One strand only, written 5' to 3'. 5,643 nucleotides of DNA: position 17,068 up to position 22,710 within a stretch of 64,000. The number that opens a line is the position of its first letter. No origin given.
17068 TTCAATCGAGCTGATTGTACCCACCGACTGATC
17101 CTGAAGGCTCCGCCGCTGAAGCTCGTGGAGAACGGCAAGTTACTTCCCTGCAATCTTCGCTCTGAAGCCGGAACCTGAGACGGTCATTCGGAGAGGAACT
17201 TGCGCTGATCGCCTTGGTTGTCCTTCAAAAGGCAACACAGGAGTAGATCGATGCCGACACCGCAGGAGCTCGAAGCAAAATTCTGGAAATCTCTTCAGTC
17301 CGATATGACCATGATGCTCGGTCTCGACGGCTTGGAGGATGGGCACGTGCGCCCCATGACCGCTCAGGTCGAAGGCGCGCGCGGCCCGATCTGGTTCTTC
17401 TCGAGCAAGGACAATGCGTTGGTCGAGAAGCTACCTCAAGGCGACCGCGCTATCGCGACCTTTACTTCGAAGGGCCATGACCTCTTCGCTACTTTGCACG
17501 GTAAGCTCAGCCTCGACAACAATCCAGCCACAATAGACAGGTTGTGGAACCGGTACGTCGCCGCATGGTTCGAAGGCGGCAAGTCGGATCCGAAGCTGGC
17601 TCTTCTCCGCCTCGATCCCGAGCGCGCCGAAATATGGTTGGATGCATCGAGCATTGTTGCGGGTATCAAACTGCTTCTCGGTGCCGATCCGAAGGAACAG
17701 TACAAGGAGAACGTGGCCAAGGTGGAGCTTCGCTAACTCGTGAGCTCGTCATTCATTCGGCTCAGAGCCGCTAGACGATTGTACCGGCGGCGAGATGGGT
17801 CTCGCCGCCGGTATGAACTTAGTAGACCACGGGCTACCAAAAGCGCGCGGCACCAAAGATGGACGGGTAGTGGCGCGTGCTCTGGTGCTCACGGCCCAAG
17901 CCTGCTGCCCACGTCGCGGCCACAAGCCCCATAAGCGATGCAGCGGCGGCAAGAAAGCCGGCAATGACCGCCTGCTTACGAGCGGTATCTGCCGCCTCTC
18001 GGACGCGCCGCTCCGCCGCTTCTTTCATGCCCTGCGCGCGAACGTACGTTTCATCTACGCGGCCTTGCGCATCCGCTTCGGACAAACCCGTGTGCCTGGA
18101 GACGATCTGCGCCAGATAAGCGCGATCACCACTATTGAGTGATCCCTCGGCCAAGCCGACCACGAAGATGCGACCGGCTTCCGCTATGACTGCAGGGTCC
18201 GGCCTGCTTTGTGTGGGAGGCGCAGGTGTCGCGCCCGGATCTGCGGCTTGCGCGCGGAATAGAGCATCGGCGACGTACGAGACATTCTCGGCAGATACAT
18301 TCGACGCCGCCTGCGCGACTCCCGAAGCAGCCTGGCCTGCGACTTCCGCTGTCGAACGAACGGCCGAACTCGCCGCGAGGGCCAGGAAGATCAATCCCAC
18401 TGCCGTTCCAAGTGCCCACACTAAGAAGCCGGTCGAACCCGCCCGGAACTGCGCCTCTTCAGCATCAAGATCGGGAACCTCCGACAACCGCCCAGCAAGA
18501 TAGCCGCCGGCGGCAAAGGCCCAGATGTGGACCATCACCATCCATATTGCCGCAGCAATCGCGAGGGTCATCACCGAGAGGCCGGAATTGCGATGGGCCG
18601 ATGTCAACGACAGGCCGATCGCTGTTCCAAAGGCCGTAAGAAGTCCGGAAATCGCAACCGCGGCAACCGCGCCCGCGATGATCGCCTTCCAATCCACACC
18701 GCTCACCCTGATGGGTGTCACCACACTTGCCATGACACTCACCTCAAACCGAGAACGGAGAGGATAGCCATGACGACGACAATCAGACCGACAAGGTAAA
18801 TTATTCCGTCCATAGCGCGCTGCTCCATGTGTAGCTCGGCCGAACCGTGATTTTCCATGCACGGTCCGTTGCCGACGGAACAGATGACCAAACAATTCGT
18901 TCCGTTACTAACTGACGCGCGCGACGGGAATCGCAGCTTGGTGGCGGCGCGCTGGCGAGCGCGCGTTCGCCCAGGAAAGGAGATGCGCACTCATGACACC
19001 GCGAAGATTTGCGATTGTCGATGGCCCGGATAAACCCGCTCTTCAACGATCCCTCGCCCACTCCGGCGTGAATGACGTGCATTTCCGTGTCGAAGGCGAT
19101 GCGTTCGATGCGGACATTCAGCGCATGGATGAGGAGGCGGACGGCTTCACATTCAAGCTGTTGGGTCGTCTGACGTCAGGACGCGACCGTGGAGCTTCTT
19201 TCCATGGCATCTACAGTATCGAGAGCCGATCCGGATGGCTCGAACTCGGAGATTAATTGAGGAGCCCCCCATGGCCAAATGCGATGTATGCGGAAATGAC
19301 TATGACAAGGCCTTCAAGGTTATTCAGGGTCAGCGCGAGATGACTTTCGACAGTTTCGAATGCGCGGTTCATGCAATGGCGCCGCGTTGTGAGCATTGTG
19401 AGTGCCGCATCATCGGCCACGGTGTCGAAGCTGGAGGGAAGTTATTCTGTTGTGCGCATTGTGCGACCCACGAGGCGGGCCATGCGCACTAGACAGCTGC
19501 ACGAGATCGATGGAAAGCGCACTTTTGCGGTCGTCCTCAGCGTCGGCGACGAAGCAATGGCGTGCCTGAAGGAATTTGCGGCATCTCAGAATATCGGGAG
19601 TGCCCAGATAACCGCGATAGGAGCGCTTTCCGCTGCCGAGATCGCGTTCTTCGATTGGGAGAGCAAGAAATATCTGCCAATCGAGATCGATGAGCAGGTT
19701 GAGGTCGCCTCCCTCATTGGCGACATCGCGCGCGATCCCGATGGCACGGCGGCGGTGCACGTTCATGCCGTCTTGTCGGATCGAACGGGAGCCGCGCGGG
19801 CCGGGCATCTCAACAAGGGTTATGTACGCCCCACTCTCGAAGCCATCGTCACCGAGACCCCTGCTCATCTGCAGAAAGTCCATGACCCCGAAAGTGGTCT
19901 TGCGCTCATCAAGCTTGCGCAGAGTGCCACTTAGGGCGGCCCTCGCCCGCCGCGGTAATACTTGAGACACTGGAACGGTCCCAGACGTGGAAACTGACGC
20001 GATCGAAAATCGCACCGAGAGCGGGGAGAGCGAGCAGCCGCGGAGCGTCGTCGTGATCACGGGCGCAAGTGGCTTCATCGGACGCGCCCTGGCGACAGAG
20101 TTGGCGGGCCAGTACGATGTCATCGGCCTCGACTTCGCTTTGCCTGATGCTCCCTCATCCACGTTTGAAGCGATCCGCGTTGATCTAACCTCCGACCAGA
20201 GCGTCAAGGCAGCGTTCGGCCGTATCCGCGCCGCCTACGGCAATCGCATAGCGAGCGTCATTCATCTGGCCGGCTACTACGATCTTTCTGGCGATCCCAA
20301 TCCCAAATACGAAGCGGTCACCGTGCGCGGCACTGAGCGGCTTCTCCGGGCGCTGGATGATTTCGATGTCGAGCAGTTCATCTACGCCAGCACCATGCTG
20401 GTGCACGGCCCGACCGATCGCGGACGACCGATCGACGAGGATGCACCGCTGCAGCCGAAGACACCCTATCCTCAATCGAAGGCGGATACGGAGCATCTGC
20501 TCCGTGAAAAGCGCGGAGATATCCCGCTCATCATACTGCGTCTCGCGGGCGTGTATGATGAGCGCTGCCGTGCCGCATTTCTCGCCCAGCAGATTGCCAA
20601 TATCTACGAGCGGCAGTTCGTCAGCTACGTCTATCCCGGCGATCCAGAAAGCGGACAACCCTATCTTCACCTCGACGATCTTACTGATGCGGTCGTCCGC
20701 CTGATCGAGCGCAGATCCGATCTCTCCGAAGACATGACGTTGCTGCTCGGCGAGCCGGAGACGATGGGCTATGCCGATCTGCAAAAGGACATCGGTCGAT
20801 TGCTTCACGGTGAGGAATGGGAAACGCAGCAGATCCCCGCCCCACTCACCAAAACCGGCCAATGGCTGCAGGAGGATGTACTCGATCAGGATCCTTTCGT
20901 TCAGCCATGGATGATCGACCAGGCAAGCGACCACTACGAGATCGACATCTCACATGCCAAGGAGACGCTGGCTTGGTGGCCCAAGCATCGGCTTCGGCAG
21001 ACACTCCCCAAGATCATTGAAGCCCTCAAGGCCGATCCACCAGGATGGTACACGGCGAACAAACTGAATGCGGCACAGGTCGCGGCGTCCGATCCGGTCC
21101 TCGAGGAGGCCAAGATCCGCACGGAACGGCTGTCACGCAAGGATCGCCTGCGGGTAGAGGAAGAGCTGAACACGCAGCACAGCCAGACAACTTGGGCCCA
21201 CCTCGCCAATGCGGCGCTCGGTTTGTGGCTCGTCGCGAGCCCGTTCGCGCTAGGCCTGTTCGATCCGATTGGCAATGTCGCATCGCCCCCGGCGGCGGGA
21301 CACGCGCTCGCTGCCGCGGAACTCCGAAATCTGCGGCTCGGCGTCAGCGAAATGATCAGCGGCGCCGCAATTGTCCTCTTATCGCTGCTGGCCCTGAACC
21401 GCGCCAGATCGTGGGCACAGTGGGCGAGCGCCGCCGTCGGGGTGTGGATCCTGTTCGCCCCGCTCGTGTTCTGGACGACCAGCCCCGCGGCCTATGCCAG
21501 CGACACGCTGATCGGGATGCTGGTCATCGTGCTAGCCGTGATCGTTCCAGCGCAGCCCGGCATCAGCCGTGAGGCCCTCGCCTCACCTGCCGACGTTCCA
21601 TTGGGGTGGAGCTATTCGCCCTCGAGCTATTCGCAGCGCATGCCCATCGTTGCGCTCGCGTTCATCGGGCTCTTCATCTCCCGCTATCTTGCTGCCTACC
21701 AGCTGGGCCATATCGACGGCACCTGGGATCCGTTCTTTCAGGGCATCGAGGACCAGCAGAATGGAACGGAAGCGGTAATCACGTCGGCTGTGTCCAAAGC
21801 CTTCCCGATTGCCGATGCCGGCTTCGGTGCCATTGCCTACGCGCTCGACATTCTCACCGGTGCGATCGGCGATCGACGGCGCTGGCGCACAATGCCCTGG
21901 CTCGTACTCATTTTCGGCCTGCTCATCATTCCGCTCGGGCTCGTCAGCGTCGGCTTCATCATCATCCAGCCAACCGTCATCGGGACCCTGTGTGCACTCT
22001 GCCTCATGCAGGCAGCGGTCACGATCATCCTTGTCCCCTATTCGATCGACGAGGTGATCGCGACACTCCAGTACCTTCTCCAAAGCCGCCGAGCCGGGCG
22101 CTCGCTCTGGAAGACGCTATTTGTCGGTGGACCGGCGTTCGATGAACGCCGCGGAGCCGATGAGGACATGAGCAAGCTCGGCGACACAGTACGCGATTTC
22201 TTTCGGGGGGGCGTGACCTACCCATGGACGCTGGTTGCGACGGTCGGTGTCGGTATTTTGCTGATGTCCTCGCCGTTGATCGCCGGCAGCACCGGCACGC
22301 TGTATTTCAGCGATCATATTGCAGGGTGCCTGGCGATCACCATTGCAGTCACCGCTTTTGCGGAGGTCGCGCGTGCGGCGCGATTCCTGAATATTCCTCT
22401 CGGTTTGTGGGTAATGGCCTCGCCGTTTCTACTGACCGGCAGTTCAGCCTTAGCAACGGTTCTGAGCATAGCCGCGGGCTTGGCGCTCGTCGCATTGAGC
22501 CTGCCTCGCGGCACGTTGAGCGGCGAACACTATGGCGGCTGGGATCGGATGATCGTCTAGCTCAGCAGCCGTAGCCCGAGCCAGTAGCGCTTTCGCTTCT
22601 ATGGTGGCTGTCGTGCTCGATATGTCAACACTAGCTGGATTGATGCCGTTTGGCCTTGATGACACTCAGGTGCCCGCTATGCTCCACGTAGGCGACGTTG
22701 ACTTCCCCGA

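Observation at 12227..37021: Island is wired almost unit-by-unit to sigma-EcfG (general stress response) type promoters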

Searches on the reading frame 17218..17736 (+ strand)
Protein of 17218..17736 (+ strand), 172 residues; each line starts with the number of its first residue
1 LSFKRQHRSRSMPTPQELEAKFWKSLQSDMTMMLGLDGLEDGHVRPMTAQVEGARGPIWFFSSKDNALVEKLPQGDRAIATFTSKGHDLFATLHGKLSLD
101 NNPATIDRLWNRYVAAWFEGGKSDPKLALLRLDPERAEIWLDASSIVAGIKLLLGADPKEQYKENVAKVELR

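Call 7: search_protein_families(library=pfam, proteins=[window:17218-17736:+])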
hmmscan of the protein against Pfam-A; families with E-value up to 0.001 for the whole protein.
window:17218-17736:+ (172 aa): 2 families
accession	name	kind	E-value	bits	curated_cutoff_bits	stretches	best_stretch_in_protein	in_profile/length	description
PF16242.11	Pyrid_ox_like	-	1.4e-30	106.2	28.8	1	20-152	4-138/149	Pyridoxamine 5'-phosphate oxidase like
PF01243.27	PNPOx_N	-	0.0004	21.2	28.1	1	41-140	23-119/120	Pyridoxamine 5'-phosphate oxidase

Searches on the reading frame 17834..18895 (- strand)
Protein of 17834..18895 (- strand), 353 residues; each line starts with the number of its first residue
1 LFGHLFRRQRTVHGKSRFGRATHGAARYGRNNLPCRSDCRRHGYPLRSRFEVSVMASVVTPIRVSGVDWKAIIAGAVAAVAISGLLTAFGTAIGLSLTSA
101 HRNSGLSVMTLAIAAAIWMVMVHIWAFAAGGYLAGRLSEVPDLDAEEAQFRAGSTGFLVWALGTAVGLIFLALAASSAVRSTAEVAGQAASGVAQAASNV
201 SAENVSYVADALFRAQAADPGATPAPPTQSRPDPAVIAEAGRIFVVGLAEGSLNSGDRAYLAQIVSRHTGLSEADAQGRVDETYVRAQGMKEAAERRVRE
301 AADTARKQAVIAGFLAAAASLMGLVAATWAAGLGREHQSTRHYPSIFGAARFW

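Call 7: search_protein_families(library=pfam, proteins=[window:17834-18895:-])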
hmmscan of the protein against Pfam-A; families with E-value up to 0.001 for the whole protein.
window:17834-18895:- (353 aa): 0 families

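Call 77: search_protein_families(library=pfam, max_evalue=0.01, proteins=[window:17834-18733:-])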
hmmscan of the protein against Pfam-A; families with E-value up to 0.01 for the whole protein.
window:17834-18733:- (299 aa): 0 families

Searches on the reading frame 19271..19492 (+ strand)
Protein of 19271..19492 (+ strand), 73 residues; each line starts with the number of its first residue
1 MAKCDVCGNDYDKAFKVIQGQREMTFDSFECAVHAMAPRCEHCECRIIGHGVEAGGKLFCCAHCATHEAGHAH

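Call 77: search_protein_families(library=pfam, max_evalue=0.01, proteins=[window:19271-19492:+])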
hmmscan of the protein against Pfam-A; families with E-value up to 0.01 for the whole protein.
window:19271-19492:+ (73 aa): 1 family
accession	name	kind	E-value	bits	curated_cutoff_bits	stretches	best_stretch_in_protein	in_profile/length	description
PF02069.22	Metallothio_Pro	-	0.0091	16.6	33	1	33-67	2-37/51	Prokaryotic metallothionein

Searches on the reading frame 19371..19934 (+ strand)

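Call 7: search_protein_families(library=pfam, proteins=[window:19371-19934:+])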
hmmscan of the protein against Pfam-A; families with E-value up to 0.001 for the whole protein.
window:19371-19934:+ (187 aa): 1 family
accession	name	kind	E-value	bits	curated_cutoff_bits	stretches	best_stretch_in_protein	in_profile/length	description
PF03479.20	PCC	-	1.1e-25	90.7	25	1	50-163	1-115/117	Plants and Prokaryotes Conserved (PCC) domain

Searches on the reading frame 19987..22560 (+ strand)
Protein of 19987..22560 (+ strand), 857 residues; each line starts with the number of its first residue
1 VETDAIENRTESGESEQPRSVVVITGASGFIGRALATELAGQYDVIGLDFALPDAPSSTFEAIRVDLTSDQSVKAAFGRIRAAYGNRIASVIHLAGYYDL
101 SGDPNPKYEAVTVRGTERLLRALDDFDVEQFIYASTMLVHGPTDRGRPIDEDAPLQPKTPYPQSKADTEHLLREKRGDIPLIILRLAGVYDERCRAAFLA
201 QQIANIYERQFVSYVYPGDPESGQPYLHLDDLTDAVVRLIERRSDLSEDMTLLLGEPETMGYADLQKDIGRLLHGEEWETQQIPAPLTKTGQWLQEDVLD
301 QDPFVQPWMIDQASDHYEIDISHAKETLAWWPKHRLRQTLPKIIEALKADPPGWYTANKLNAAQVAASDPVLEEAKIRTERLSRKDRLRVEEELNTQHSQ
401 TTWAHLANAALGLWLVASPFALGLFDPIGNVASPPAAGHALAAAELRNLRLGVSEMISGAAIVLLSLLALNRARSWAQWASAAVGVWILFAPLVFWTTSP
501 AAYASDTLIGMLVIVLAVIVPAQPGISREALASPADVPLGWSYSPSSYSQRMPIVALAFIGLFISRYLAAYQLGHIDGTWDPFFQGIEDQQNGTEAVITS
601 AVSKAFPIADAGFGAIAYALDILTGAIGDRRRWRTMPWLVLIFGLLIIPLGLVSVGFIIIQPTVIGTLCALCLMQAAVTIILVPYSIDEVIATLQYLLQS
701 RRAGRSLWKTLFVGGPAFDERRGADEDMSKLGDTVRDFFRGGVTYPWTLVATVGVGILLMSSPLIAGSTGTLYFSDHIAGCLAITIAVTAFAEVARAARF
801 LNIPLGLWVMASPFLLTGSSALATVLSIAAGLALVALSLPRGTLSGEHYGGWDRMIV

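Call 8: search_protein_families(library=pfam, proteins=[window:19987-22560:+])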
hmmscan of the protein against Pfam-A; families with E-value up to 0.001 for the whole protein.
window:19987-22560:+ (857 aa): 10 families
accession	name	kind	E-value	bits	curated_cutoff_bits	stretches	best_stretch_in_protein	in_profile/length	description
PF01370.27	Epimerase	-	1.5e-27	97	20.9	1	22-244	1-229/240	NAD dependent epimerase/dehydratase family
PF07884.19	VKOR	-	3.4e-24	85.9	27.5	1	553-687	2-134/134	Vitamin K epoxide reductase family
PF03779.20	SPW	-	4.7e-22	78.7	31.5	2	403-518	1-93/93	SPW repeat domain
PF16363.11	GDP_Man_Dehyd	-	4.7e-18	66.2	27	1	24-340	2-329/332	GDP-mannose 4,6 dehydratase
PF01073.25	3Beta_HSD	-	2.3e-15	56.8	22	1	23-198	1-190/280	3-beta hydroxysteroid dehydrogenase/isomerase family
PF04321.23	RmlD_sub_bind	-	4.3e-12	46.2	27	1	22-244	3-201/287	RmlD substrate binding domain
PF07993.18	NAD_binding_4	-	1.4e-08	34.7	20.1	1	86-192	87-210/258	Male sterility protein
PF13460.12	NAD_binding_10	-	1.8e-05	25.1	27.2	1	26-193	1-150/184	NAD(P)H-binding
PF00106.31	adh_short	-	0.0005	20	26.6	0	21-97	2-87/195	short chain dehydrogenase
PF08659.16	KR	-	0.00051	20.4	22.6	0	59-136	54-136/180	KR domain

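Call 13: find_related_loci(query=window:19987-22560:+, collection=genome_contigs, flank=10000)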
Query window:19987-22560:+ (857 aa) in genome_contigs; peptide patterns used: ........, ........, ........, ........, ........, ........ (x = any residue, [..] = any of these).
116 stretches matched a pattern; 14 encode a relative of the query (tblastn E <= 1e-3); 14 distinct loci.
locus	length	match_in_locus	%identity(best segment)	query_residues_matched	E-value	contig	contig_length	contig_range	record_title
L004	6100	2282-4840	54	2-857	0e+0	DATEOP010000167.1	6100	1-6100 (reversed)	MAG TPA_asm: Burkholderiaceae bacterium isolate SMAG_U8998 k141_2963198, whole genome shotgun sequence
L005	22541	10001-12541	56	2-857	0e+0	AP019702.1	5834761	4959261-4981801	Stella vacuolata ATCC 43931 DNA, complete genome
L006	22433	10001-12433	54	22-857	0e+0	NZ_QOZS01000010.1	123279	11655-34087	Desertibaculum subflavum strain SYSU D60015 s1731_Contig10, whole genome shotgun sequence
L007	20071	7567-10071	56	19-857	0e+0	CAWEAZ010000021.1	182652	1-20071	MAG: uncultured beta proteobacterium isolate MFD05567.bin.2.191 genome assembly, contig: contig_31340, whole genome shot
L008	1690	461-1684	57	19-426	1e-167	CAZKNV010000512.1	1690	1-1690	MAG TPA_asm: uncultured Burkholderiaceae bacterium isolate SRP136066_co1_235 genome assembly, contig: NODE_176273_length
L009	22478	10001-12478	42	1-857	0e+0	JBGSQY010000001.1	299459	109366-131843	MAG: Bythopirellula sp. isolate JTS-AC344 k141_2942800, whole genome shotgun sequence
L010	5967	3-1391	55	304-857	2e-123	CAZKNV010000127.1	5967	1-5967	MAG TPA_asm: uncultured Burkholderiaceae bacterium isolate SRP136066_co1_235 genome assembly, contig: NODE_22262_length_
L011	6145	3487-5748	29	19-839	4e-101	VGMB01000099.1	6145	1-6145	MAG: Chlamydiae bacterium isolate M_surface_9_m2_137 M_surface_9_m2_137_Ga0194116_10017960, whole genome shotgun sequenc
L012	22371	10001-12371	37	14-857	8e-170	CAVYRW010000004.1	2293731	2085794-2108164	MAG: Waddliaceae bacterium isolate MFD05684.bin.1.376 genome assembly, contig: contig_5658, whole genome shotgun sequenc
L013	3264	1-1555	38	284-857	2e-106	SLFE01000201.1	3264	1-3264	MAG: Waddliaceae bacterium isolate CSSed162cmB_602 CSSed16-2cmB-177197, whole genome shotgun sequence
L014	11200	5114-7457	42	19-850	2e-88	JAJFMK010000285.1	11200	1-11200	MAG: Chlamydiae bacterium isolate OFTM140 OFTM140_284, whole genome shotgun sequence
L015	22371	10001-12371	38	14-857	2e-169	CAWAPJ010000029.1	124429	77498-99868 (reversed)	MAG: Waddliaceae bacterium isolate MFD02923.bin.2.37 genome assembly, contig: contig_26385, whole genome shotgun sequenc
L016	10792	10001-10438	37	287-419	1e-23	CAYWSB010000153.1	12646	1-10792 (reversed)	MAG TPA_asm: uncultured Geminicoccaceae bacterium isolate SRP304446_co1_79 genome assembly, contig: NODE_3505_length_126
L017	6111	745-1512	27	23-276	1e-10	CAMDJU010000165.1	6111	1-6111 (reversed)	MAG: Bordetella parapertussis isolate TE-11nov19-182 genome assembly, contig: TE-11nov19-C27427, whole genome shotgun se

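Call 46: search_protein_families(library=pfam, proteins=[L016:8235-9332:+, L016:6761-7771:-, L016:3741-5744:+, L016:416-2326:+, L016:2731-3594:+, L016:9188-10246:+, L006:13020-13559:+, L006:12501-12947:-, L006:13598-14818:-, L006:7856-9292:-])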
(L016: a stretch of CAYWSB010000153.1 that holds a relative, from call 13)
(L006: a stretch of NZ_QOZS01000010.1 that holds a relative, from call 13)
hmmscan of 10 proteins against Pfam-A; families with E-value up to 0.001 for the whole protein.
L016:8235-9332:+ (365 aa): 2 families
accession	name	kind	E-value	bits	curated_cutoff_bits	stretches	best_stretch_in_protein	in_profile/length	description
PF00676.26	E1_dh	-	3.4e-88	295.9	22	1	42-325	2-294/300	Dehydrogenase E1 component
PF13292.11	DXP_synthase_N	-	0.00065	19.5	21.2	0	141-198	119-176/274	1-deoxy-D-xylulose-5-phosphate synthase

L016:6761-7771:- (336 aa): 1 family
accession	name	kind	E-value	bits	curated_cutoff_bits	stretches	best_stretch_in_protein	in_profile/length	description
PF00285.26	Citrate_synt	-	7.7e-113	377.6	27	1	1-318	51-357/357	Citrate synthase, C-terminal domain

L016:3741-5744:+ (667 aa): 2 families
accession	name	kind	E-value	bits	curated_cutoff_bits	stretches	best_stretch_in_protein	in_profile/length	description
PF00330.25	Aconitase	-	9.2e-85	285.8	28.7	2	33-308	2-305/463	Aconitase family (aconitate hydratase)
PF00694.25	Aconitase_C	-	1e-21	78.1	22.8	1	547-603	74-130/131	Aconitase C-terminal domain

L016:416-2326:+ (636 aa): 1 family
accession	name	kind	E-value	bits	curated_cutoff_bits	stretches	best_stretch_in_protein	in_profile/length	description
PF05239.21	PRC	-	1e-06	29.1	21.2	1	103-173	7-77/78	PRC-barrel domain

L016:2731-3594:+ (287 aa): 5 families
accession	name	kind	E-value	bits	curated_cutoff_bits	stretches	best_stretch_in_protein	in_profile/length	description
PF07883.17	Cupin_2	-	1.3e-10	41.3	27.2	1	219-263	20-66/70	Cupin domain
PF06249.18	EutQ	-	4.6e-06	26.9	21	1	220-264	98-142/152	Ethanolamine utilisation protein EutQ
PF02311.25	AraC_binding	-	5.8e-06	26.5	21.1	1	219-258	25-64/135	AraC-like ligand binding domain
PF05899.18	Cupin_3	-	8.3e-05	22.7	23.5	1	212-260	21-69/74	EutQ-like cupin domain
PF21621.3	MPI_cupin_dom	-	0.00026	21.3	27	1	220-252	32-64/79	Mannose-6-phosphate isomerase, cupin domain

L016:9188-10246:+ (352 aa): 2 families
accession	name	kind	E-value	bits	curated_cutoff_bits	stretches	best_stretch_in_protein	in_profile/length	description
PF02779.29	Transket_pyr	-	7.3e-41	140.1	27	1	51-226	2-173/174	Transketolase, pyrimidine binding domain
PF02780.25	Transketolase_C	-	6.3e-07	29.8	25.9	1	242-276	1-35/124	Transketolase, C-terminal domain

L006:13020-13559:+ (179 aa): 0 families

L006:12501-12947:- (148 aa): 0 families

L006:13598-14818:- (406 aa): 1 family
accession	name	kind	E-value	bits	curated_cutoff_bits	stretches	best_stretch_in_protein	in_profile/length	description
PF05940.17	NnrS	-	8e-103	345.1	28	1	24-400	2-371/371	NnrS protein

L006:7856-9292:- (478 aa): 3 families
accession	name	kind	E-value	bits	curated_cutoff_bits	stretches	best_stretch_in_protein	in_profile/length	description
PF00561.26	Abhydrolase_1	-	1.6e-29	103.8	25.8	1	163-454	1-243/245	alpha/beta hydrolase fold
PF12697.13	Abhydrolase_6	-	4.5e-15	57.3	26.3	1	165-461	1-216/217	Alpha/beta hydrolase family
PF12146.15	Hydrolase_4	-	2.6e-09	37.2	27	1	164-260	6-105/239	Serine aminopeptidase, S33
